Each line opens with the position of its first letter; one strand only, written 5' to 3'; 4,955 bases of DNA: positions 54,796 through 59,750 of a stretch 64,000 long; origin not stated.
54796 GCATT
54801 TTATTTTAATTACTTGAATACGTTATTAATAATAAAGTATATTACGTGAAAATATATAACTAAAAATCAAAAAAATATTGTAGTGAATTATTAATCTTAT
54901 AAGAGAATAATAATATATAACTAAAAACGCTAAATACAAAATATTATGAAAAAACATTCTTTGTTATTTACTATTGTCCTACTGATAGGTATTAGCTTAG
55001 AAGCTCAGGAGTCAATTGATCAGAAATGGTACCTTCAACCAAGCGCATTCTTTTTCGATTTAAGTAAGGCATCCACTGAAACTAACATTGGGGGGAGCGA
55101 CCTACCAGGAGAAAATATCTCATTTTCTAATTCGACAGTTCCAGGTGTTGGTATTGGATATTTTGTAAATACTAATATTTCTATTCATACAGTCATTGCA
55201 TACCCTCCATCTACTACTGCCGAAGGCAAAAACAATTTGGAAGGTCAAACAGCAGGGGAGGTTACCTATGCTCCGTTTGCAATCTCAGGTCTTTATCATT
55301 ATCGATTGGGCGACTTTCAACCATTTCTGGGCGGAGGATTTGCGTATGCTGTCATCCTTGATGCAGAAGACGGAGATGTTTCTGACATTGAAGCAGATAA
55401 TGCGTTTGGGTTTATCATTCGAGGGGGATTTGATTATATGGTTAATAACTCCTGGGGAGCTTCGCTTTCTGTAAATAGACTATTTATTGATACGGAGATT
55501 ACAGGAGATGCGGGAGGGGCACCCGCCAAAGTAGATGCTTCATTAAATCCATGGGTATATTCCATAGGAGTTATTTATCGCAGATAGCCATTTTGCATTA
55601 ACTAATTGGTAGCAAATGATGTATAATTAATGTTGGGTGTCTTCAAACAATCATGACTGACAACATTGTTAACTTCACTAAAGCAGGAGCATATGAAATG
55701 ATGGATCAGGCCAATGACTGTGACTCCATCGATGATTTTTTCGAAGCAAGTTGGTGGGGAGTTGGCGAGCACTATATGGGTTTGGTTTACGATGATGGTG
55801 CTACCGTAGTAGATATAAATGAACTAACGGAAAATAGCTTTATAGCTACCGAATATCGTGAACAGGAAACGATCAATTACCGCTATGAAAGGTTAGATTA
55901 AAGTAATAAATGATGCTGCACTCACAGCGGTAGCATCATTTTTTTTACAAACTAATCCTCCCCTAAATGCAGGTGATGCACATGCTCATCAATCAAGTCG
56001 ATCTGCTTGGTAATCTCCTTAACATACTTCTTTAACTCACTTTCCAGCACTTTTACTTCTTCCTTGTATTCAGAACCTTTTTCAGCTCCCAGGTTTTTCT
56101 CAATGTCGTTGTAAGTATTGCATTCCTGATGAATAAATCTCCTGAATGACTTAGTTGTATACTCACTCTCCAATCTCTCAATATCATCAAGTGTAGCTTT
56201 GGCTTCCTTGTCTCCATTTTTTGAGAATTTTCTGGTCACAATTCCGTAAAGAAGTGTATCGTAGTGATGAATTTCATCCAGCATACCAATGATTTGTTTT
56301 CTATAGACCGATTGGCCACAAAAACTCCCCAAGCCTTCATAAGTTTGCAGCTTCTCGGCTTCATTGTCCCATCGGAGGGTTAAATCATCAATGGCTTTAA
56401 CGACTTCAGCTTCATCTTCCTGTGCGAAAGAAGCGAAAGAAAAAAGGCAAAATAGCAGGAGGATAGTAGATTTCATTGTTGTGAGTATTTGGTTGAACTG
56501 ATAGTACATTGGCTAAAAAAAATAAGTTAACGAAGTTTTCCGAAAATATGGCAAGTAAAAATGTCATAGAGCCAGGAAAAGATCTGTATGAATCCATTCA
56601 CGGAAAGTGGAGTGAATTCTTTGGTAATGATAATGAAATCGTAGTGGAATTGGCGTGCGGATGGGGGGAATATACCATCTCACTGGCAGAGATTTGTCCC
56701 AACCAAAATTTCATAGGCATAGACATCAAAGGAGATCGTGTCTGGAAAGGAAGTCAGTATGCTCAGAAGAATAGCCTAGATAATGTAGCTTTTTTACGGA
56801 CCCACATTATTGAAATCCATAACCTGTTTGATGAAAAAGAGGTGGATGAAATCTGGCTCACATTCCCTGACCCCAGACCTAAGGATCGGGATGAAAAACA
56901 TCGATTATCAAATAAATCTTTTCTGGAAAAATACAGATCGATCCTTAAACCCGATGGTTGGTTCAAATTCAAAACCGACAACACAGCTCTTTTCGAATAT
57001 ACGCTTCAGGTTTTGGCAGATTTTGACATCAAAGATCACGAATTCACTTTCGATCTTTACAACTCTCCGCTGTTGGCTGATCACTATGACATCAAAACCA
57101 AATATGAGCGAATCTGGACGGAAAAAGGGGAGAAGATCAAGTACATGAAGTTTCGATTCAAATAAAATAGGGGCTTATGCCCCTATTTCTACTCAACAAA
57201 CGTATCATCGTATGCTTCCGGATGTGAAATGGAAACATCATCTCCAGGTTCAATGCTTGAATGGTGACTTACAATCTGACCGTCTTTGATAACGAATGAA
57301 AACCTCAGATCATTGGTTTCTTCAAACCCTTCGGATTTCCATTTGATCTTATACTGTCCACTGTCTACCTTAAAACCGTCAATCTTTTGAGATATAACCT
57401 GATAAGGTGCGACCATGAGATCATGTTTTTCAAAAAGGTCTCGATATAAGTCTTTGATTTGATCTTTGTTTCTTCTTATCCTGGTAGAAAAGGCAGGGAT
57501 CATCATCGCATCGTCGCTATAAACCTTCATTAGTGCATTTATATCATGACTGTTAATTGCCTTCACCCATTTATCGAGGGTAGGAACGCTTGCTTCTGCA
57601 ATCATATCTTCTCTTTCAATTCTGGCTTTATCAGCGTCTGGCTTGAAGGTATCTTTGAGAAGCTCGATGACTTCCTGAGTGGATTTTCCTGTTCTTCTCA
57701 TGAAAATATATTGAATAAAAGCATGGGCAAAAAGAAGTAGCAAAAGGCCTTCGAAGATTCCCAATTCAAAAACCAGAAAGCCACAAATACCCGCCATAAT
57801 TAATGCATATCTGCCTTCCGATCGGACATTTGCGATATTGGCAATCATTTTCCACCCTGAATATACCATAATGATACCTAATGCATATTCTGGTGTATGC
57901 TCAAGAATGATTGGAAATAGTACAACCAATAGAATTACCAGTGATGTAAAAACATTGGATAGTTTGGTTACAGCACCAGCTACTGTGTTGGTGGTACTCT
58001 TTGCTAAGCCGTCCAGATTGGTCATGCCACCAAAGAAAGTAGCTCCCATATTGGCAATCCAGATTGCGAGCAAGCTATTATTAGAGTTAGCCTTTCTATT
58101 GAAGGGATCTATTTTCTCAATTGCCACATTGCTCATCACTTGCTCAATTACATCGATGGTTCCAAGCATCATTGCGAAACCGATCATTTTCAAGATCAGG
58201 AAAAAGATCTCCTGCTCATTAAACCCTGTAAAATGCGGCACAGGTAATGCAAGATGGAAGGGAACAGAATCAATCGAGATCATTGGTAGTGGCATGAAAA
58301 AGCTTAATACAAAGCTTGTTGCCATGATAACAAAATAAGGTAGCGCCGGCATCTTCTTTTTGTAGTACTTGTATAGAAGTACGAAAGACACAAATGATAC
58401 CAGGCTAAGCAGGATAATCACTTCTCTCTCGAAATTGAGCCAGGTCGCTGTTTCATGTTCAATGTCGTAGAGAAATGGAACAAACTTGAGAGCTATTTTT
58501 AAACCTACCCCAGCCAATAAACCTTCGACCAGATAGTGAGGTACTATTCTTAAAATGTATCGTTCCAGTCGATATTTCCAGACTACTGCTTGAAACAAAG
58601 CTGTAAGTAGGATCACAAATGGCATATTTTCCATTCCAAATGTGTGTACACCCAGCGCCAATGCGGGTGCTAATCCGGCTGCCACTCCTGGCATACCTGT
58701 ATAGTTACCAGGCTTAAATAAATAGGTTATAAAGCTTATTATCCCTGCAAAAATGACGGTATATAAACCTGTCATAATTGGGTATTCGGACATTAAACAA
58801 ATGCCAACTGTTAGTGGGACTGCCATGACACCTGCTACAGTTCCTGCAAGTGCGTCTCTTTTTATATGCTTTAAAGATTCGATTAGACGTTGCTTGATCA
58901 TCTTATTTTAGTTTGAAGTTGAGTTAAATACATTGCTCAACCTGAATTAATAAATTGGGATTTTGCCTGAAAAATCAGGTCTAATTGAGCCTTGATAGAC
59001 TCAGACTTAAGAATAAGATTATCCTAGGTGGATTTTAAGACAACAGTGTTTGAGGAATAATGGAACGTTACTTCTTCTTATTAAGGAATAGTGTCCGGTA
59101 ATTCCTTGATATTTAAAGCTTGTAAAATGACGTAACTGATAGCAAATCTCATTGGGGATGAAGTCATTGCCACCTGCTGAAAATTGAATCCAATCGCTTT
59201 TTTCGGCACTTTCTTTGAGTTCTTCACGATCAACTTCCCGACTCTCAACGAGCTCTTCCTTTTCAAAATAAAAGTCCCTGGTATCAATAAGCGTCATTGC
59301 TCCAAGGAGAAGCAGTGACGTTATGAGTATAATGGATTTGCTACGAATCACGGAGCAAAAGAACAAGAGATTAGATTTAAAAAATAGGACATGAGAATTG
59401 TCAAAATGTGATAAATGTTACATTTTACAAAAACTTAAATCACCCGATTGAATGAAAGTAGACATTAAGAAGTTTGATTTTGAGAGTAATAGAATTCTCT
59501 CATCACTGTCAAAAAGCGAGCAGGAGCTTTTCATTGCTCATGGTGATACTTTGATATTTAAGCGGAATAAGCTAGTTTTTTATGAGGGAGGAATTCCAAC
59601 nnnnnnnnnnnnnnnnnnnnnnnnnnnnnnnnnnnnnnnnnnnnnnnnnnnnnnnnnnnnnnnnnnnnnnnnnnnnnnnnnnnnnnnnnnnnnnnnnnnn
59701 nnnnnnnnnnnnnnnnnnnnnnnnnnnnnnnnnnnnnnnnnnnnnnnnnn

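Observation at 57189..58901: SulP transporter fused to an iota-carbonic-anhydrase-like domain in place of STAS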

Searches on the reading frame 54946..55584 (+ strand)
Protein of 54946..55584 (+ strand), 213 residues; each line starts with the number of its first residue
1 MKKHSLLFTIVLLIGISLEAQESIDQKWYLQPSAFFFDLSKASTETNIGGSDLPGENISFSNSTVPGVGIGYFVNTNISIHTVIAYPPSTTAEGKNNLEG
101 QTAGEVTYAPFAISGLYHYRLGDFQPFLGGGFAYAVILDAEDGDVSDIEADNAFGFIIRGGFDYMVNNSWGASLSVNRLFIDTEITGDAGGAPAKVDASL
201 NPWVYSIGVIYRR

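Call 16: search_protein_families(library=pfam, proteins=[window:54946-55584:+], max_evalue=0.01)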
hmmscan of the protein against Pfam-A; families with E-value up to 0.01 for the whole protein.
window:54946-55584:+ (213 aa): 2 families
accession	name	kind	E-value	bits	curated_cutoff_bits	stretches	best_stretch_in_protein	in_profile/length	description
PF03922.20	OmpW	-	1.6e-21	77.6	24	1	55-212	31-194/195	OmpW family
PF13505.12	OMP_b-brl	-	1e-10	42.5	28.7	1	9-196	2-158/175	Outer membrane protein beta-barrel domain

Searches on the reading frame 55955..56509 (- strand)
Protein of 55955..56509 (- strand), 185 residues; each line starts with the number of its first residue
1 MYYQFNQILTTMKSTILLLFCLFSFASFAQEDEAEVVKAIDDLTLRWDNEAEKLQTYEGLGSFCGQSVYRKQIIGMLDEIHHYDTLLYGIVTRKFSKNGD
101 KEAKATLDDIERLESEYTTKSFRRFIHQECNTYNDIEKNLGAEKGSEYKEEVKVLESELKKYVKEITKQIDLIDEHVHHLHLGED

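Call 16: search_protein_families(library=pfam, proteins=[window:55955-56509:-], max_evalue=0.01)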
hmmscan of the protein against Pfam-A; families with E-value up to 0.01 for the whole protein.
window:55955-56509:- (185 aa): 1 family
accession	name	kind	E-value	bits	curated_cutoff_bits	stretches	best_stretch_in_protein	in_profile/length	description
PF09888.14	DUF2115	-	0.0095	16.9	25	0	107-175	29-94/162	Uncharacterized protein conserved in archaea (DUF2115)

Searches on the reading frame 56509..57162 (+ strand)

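Call 16: search_protein_families(library=pfam, proteins=[window:56509-57162:+], max_evalue=0.01)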
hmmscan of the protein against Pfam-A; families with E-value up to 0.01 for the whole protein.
window:56509-57162:+ (218 aa): 7 families
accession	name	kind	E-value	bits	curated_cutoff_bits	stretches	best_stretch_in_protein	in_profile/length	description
PF02390.23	Methyltransf_4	-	3.9e-31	108.3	24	1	42-211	2-171/173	Putative methyltransferase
PF13847.12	Methyltransf_31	-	1.2e-11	44.9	27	1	41-156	3-111/145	Methyltransferase domain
PF13649.12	Methyltransf_25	-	1e-07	33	27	1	45-120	1-73/97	Methyltransferase domain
PF08242.18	Methyltransf_12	-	8.8e-06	26.8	30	1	46-115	1-69/98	Methyltransferase domain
PF24675.1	NpmA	-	2e-05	24.4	60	1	23-120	5-105/214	16S rRNA (adenine(1408)-N(1))-methyltransferase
PF08241.18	Methyltransf_11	-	0.0023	19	21.2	0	47-117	2-66/95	Methyltransferase domain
PF05958.17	tRNA_U5-meth_tr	-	0.0035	16.8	23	0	36-104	196-262/357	tRNA (Uracil-5-)-methyltransferase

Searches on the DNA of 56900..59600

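Call 79: search_rna_families(source=window, start=56900, end=59600, threshold=evalue, max_evalue=1)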
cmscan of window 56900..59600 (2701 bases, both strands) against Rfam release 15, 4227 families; matches with E-value up to 1: 0.
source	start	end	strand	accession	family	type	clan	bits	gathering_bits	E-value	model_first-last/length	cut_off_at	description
